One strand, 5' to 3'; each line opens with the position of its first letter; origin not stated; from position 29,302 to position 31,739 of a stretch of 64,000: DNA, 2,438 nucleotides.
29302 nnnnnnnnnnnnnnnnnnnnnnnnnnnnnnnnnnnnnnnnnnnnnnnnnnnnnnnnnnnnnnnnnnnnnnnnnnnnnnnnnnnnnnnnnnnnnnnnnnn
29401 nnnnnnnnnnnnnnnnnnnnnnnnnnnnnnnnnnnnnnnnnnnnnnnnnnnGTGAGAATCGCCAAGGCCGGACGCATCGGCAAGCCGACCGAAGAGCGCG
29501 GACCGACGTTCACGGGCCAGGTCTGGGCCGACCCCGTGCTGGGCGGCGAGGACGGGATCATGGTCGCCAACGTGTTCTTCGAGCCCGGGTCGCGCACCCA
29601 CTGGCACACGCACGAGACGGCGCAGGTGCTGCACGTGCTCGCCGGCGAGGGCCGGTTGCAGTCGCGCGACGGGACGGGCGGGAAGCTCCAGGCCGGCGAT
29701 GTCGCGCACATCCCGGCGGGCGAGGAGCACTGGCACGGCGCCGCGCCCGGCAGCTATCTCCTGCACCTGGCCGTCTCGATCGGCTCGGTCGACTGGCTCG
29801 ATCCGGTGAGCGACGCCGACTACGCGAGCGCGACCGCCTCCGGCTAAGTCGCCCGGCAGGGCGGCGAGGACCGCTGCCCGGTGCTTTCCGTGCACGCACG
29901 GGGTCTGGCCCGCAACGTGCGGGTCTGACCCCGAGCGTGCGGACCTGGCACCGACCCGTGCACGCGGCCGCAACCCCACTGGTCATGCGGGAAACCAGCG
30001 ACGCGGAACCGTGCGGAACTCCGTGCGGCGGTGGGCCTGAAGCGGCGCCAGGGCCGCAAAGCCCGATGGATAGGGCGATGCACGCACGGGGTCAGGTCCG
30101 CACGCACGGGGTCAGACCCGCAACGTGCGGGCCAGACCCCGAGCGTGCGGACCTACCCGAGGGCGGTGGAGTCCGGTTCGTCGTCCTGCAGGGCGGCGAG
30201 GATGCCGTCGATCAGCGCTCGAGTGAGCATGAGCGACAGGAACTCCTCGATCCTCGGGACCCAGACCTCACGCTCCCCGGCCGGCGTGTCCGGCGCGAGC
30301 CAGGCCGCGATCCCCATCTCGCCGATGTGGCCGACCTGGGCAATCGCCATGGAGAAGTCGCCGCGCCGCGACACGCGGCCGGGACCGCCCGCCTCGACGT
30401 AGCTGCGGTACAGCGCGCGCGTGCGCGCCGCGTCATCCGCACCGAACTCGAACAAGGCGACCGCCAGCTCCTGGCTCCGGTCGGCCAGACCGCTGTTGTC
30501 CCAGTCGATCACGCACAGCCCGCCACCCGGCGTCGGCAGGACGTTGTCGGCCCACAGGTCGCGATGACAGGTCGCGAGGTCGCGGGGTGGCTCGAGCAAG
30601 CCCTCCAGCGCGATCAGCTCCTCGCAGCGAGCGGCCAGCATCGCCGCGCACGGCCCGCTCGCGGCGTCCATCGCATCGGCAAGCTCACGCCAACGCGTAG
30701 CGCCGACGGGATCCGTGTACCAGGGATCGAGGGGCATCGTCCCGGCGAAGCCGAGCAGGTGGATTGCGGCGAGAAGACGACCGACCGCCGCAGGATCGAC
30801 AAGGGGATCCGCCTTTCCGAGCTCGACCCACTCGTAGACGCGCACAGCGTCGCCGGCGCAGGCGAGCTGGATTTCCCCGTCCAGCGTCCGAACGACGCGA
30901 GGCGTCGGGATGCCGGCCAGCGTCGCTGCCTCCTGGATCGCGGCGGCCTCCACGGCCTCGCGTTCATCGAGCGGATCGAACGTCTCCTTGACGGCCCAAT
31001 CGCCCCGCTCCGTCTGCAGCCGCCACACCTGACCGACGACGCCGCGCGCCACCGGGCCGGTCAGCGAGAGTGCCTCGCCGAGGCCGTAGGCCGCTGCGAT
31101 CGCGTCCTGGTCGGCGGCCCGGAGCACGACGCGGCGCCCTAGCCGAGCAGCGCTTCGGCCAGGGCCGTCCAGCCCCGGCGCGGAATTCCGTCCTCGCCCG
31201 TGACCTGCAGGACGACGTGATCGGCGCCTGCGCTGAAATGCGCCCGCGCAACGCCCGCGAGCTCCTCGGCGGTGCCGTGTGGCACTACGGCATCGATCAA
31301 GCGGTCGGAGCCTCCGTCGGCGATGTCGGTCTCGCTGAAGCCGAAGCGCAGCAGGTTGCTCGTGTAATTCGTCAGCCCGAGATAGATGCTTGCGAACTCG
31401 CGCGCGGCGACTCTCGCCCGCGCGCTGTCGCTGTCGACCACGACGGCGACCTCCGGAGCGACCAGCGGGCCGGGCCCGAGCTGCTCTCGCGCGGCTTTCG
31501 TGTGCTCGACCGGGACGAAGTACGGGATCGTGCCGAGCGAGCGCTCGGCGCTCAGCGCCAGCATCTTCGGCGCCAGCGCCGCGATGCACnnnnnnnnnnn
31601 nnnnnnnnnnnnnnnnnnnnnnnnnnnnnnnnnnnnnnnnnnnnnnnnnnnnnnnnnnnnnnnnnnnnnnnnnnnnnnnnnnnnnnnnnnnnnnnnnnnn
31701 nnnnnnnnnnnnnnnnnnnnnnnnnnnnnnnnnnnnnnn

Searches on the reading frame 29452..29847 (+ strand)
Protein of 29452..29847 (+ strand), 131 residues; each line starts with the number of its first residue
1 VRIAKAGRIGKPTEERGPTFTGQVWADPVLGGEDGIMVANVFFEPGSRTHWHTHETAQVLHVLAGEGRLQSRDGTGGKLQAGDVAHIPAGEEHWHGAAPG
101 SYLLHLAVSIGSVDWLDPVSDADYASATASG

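Call 12: search_protein_families(library=pfam, proteins=[window:29452-29847:+])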
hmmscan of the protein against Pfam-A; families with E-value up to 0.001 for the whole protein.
window:29452-29847:+ (131 aa): 5 families
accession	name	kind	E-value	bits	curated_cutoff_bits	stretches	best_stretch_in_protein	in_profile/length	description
PF07883.17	Cupin_2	-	3.5e-12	46.3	27.2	1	43-97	5-58/70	Cupin domain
PF02311.25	AraC_binding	-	3.3e-06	27.3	21.1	1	45-107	12-75/135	AraC-like ligand binding domain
PF00190.28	Cupin_1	-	3.9e-05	23.7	22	1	35-97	32-101/151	Cupin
PF05899.18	Cupin_3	-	5.4e-05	23.3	23.5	1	41-92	11-61/74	EutQ-like cupin domain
PF12973.13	Cupin_7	-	0.00089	19.5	27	0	25-95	21-87/105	ChrR Cupin-like domain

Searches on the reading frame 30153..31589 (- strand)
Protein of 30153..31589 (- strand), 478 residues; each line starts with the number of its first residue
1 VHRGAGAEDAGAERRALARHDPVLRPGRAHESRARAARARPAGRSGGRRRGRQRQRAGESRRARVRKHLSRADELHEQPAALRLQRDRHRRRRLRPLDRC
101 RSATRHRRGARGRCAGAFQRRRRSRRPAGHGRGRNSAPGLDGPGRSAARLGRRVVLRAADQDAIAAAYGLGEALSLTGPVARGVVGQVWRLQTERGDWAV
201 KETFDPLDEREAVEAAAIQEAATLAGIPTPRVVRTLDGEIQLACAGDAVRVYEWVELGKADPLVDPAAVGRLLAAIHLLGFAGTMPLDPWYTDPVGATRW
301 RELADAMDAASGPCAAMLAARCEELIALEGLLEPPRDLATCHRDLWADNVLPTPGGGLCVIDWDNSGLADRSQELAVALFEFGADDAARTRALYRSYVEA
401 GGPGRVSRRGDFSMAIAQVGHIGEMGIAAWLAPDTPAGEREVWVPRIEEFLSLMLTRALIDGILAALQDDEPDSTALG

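Call 12: search_protein_families(library=pfam, proteins=[window:30153-31589:-])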
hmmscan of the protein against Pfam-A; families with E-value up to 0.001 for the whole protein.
window:30153-31589:- (478 aa): 2 families
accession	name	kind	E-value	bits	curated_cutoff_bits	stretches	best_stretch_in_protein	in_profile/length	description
PF01636.29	APH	-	7.3e-19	68.9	23.2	1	179-398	4-229/239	Phosphotransferase enzyme family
PF01633.27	Choline_kinase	-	0.00084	19.2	29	0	337-386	161-211/300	Choline/ethanolamine kinase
